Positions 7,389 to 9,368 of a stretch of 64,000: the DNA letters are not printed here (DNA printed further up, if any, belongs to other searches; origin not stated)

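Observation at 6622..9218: AlaRS reduced to its aminoacylation half, with a decayed editing-domain remnant still recognisable downstream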

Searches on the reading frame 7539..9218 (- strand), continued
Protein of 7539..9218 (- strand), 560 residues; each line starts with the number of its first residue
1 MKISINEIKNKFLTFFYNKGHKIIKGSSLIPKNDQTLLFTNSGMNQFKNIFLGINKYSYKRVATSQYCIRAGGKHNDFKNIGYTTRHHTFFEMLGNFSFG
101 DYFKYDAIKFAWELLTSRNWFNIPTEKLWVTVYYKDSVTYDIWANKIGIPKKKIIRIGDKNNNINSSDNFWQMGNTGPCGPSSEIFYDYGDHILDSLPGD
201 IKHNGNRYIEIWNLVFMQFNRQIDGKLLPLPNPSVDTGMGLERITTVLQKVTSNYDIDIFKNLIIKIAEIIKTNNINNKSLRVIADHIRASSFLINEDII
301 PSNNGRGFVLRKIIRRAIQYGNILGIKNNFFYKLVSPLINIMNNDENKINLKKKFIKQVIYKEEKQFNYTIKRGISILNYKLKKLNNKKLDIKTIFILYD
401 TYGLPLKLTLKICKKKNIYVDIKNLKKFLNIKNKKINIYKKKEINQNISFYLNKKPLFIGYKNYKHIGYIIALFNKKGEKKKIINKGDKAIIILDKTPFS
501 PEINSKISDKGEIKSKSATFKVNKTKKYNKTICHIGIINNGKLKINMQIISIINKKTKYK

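Call 51: search_protein_families(library=pfam, proteins=[P0146, P0232, P0161, P0164, P0175, P0149, P0196, P0274, P0166], max_evalue=0.01)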
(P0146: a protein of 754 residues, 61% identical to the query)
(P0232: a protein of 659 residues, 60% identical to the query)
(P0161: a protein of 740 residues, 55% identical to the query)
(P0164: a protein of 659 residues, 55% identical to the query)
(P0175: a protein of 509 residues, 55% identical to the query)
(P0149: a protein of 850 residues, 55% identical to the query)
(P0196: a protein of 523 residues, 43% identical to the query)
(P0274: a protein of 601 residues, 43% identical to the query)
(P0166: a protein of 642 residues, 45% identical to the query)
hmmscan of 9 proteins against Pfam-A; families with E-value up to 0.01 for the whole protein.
P0146 (754 aa): 2 families
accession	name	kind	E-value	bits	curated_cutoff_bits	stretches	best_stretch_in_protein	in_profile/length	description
PF01411.24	tRNA-synt_2c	-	2.2e-173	578.2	30.3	1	7-370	1-361/552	tRNA synthetases class II (A)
PF17973.7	bMG10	-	4.6e-06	27.3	26.2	1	629-737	23-130/131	Bacterial Alpha-2-macroglobulin MG10 domain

P0232 (659 aa): 5 families
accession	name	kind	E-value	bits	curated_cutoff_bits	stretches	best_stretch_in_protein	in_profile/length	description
PF01411.24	tRNA-synt_2c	-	3e-143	478.7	30.3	2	7-195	1-181/552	tRNA synthetases class II (A)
PF02272.25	DHHA1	-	1.3e-23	83.9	25.9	1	554-655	2-101/102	DHHA1 domain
PF07973.19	tRNA_SAD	-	1.7e-17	63.5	24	1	436-479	1-44/44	Threonyl and Alanyl tRNA synthetase second additional domain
PF25762.1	HAUS1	-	0.0069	16.6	40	1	486-546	108-167/236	HAUS augmin-like complex subunit 1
PF07028.16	DUF1319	-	0.0071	17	28.1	0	510-580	34-102/109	Protein of unknown function (DUF1319)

P0161 (740 aa): 1 family
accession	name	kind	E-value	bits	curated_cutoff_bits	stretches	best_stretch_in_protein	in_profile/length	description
PF01411.24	tRNA-synt_2c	-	3.1e-188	627.2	30.3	1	5-437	1-433/552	tRNA synthetases class II (A)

P0164 (659 aa): 4 families
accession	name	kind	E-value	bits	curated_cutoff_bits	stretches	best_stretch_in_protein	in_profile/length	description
PF01411.24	tRNA-synt_2c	-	5.7e-189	629.6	30.3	1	5-467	1-460/552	tRNA synthetases class II (A)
PF19833.4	RecG_dom3_C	-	1.4e-31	108.8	26.8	1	574-659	1-87/87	ATP-dependent DNA helicase RecG, domain 3, C-terminal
PF00271.37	Helicase_C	-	9.5e-15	55.2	23.5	1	473-545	38-108/110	Helicase conserved C-terminal domain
PF22590.2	Cas3-like_C_2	-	8.9e-05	23.2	27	1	464-546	19-104/106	CRISPR-associated nuclease/helicase Cas3, C-terminal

P0175 (509 aa): 1 family
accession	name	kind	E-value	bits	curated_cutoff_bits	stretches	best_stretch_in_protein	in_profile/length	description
PF01411.24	tRNA-synt_2c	-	1.9e-163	545.4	30.3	1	12-385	1-375/552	tRNA synthetases class II (A)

P0149 (850 aa): 2 families
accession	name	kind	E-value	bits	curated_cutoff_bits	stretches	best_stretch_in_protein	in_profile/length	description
PF01411.24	tRNA-synt_2c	-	6.3e-187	622.9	30.3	1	7-554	1-551/552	tRNA synthetases class II (A)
PF07973.19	tRNA_SAD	-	9e-09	35.6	24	1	636-676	3-43/44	Threonyl and Alanyl tRNA synthetase second additional domain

P0196 (523 aa): 1 family
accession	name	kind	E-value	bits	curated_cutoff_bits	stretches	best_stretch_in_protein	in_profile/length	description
PF01411.24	tRNA-synt_2c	-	2.7e-203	676.9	30.3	1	6-521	1-518/552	tRNA synthetases class II (A)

P0274 (601 aa): 1 family
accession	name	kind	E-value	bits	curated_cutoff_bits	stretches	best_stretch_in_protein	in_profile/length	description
PF01411.24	tRNA-synt_2c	-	7.9e-198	658.9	30.3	1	6-556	2-542/552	tRNA synthetases class II (A)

P0166 (642 aa): 1 family
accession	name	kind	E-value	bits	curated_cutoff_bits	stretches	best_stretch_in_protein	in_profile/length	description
PF01411.24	tRNA-synt_2c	-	3.4e-203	676.6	30.3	1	65-603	1-552/552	tRNA synthetases class II (A)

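Call 61: search_solved_structures(query=window:7539-9218:-, max_evalue=1e-20)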
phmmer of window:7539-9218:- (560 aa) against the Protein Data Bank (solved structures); distinct sequences matched with E-value up to 1e-20: 13.
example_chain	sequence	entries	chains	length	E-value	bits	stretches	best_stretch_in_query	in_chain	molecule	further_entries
3hxu_A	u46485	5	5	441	2.6e-178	597.4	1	5-425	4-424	Alanyl-tRNA synthetase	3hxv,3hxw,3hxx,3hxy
3hxz_A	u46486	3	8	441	1.8e-177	594.7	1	5-425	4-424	Alanyl-tRNA synthetase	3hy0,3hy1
9jc7_A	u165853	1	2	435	7e-145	487.1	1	6-424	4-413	Alanine--tRNA ligase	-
9jdn_A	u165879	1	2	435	1.3e-144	486.2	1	6-424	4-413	Alanine--tRNA ligase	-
1riq_A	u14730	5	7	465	6.4e-129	434.4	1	1-444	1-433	Alanyl-tRNA synthetase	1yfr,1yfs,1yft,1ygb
3htz_A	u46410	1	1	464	1.6e-128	433.1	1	3-444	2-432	Alanyl-tRNA synthetase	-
5knn_A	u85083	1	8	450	3.2e-93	316.6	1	4-426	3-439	Alanine--tRNA ligase, cytoplasmic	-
4xem_A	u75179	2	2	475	3.2e-93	316.6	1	4-426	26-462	Alanine--tRNA ligase, cytoplasmic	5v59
4xeo_A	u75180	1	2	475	1.6e-92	314.3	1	4-426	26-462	Alanine--tRNA ligase, cytoplasmic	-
9x2i_A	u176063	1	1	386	1.5e-80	274.7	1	4-370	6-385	Alanine--tRNA ligase, cytoplasmic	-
9x2h_A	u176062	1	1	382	2.7e-80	273.9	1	4-368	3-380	Alanine--tRNA ligase, cytoplasmic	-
9x2j_A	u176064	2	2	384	3.6e-80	273.5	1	4-367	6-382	Alanine--tRNA ligase, cytoplasmic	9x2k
2zze_A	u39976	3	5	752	1.4e-21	80.1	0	280-547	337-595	Alanyl-tRNA synthetase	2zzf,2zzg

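Call 69: find_encoding_contigs(protein=P0149, flank=6000, max_places=3)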
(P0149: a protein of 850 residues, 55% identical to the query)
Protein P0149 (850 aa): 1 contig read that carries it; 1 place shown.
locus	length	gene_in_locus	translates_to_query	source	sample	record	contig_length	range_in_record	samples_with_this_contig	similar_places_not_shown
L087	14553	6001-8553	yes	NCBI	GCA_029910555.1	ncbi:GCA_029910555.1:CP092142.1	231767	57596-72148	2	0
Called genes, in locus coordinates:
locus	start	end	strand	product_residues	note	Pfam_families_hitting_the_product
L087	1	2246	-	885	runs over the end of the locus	PF28598:PDH_E1_N (weak), PF00456:Transketolase_N, PF17831:PDH_E1_M, PF22613:Transketolase_C_1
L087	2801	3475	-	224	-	PF01656:CbiA, PF13500:AAA_26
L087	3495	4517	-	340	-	PF04055:Radical_SAM, PF06968:BATS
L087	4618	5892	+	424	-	PF00202:Aminotran_3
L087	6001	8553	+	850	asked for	PF01411:tRNA-synt_2c, PF07973:tRNA_SAD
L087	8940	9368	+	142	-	PF00572:Ribosomal_L13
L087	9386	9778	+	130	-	PF00380:Ribosomal_S9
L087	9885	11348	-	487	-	PF13091:PLDc_2, PF00614:PLDc (faint), PF13091:PLDc_2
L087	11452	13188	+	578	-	PF01336:tRNA_anti-codon, PF00152:tRNA-synt_2, PF02938:GAD (faint)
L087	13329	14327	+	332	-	PF00044:Gp_dh_N, PF02800:Gp_dh_C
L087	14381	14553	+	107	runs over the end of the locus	PF00085:Thioredoxin, PF13098:Thioredoxin_2, PF13899:Thioredoxin_7 (weak), PF13905:Thioredoxin_8 (faint)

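Call 70: find_encoding_contigs(protein=P0274, flank=4000, max_places=2)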
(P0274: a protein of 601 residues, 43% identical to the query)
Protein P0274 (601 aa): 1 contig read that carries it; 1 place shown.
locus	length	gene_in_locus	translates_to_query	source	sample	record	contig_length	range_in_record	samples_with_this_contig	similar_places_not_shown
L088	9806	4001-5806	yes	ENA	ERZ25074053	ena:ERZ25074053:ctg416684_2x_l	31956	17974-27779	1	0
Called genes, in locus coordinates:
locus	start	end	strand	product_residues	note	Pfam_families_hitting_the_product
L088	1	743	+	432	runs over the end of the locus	PF00994:MoCF_biosynth, PF02464:CinA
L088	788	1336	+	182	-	PF00154:RecA_N, PF06745:ATPase (weak), PF08423:Rad51 (weak), PF27531:MT3502_N (weak), PF01637:ATPase_2 (weak)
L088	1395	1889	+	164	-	PF00154:RecA_N, PF21096:RecA_C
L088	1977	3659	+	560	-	PF05048:NosD (faint), PF13229:Beta_helix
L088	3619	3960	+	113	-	-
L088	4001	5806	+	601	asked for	PF01411:tRNA-synt_2c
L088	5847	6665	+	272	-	PF07973:tRNA_SAD, PF02272:DHHA1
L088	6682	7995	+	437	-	PF05496:RuvB_N, PF01078:Mg_chelatase (faint), PF13191:AAA_16 (faint), PF20720:nSTAND3 (weak), PF00004:AAA, PF07728:AAA_5 (faint), PF16193:AAA_assoc_2, PF12002:MgsA_C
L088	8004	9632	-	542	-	PF00171:Aldedh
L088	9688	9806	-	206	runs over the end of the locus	PF01209:Ubie_methyltran, PF13489:Methyltransf_23, PF13847:Methyltransf_31, PF08241:Methyltransf_11, PF08242:Methyltransf_12, PF13649:Methyltransf_25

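Call 71: find_encoding_contigs(protein=P0196, flank=4000, max_places=2)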
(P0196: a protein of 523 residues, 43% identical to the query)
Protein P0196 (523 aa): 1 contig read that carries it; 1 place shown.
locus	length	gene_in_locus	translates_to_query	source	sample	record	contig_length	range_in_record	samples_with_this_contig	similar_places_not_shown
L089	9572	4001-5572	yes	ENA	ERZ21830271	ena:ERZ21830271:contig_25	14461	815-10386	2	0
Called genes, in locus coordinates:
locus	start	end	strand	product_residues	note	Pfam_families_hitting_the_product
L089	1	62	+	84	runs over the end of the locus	-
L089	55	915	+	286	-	PF08843:AbiEii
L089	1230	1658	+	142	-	-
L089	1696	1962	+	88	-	-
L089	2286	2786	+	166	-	-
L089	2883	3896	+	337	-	PF00154:RecA_N, PF08423:Rad51, PF06745:ATPase (weak), PF27531:MT3502_N (weak), PF21096:RecA_C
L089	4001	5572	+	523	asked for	PF01411:tRNA-synt_2c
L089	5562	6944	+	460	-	PF07973:tRNA_SAD, PF02272:DHHA1, PF07045:DUF1330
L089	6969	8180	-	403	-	PF00180:Iso_dh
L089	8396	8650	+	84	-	-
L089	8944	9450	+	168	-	PF10604:Polyketide_cyc2 (weak), PF03364:Polyketide_cyc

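Call 83: find_homologous_proteins(query=P0149, max_evalue=1e-100)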
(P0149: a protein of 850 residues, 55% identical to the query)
Query P0149 (850 aa): 7999 proteins with E <= 1e-100 among 8000 candidates; the best 120 are listed.
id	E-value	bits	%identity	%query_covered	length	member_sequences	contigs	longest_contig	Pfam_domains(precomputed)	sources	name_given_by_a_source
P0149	0.0e+0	1789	100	100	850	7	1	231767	PF01411.25,PF07973.20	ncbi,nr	ncbi:alanine--tRNA ligase [Enterobacteriaceae bacterium ET-AT1-13]|nr:alanine--tRNA ligase [Enteroba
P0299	0.0e+0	1301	77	98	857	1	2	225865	PF01411.25,PF07973.20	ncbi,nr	ncbi:MAG: alanine--tRNA ligase [Enterobacteriaceae bacterium PSpicST2]|nr:MAG: alanine--tRNA ligase 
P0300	3.1e-287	973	64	95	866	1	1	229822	PF01411.25,PF07973.20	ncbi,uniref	ncbi:alanine--tRNA ligase [Enterobacterales bacterium endosymbiont of Anomoneura mori]|uniref:alanin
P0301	5.9e-277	939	-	-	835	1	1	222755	PF01411.25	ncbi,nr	ncbi:MAG: alanine--tRNA ligase [Enterobacteriaceae bacterium PC38]|nr:MAG: alanine--tRNA ligase [Ent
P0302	5.8e-272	923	-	-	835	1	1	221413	PF01411.25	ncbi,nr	ncbi:MAG: alanine--tRNA ligase [Enterobacteriaceae bacterium PSpyr]|nr:MAG: alanine--tRNA ligase [En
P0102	3.6e-233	795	44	100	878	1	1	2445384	PF01411.25,PF07973.20,PF02272.25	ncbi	ncbi:alanine--tRNA ligase [Orbaceae bacterium ac157xtp]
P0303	3.3e-232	791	44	100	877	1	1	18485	PF01411.25,PF07973.20,PF02272.25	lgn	-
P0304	8.3e-232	790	44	100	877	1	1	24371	PF01411.25,PF07973.20,PF02272.25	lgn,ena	-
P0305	9.1e-232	790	44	100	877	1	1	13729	PF01411.25,PF07973.20,PF02272.25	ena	-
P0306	1.1e-231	790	44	100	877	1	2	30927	PF01411.25,PF07973.20,PF02272.25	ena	-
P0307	1.2e-231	790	44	100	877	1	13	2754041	PF01411.25,PF07973.20,PF02272.25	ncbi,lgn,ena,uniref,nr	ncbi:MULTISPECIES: alanine--tRNA ligase [unclassified Gilliamella]|uniref:alanine--tRNA ligase n=1 T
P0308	1.6e-231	789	44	100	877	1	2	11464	PF01411.25,PF07973.20,PF02272.25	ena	-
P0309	1.7e-231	789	44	100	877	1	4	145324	PF01411.25,PF07973.20,PF02272.25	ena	-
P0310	1.7e-231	789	44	100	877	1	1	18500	PF01411.25,PF07973.20,PF02272.25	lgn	-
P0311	1.9e-231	789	-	-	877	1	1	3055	PF01411.25,PF07973.20,PF02272.25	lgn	-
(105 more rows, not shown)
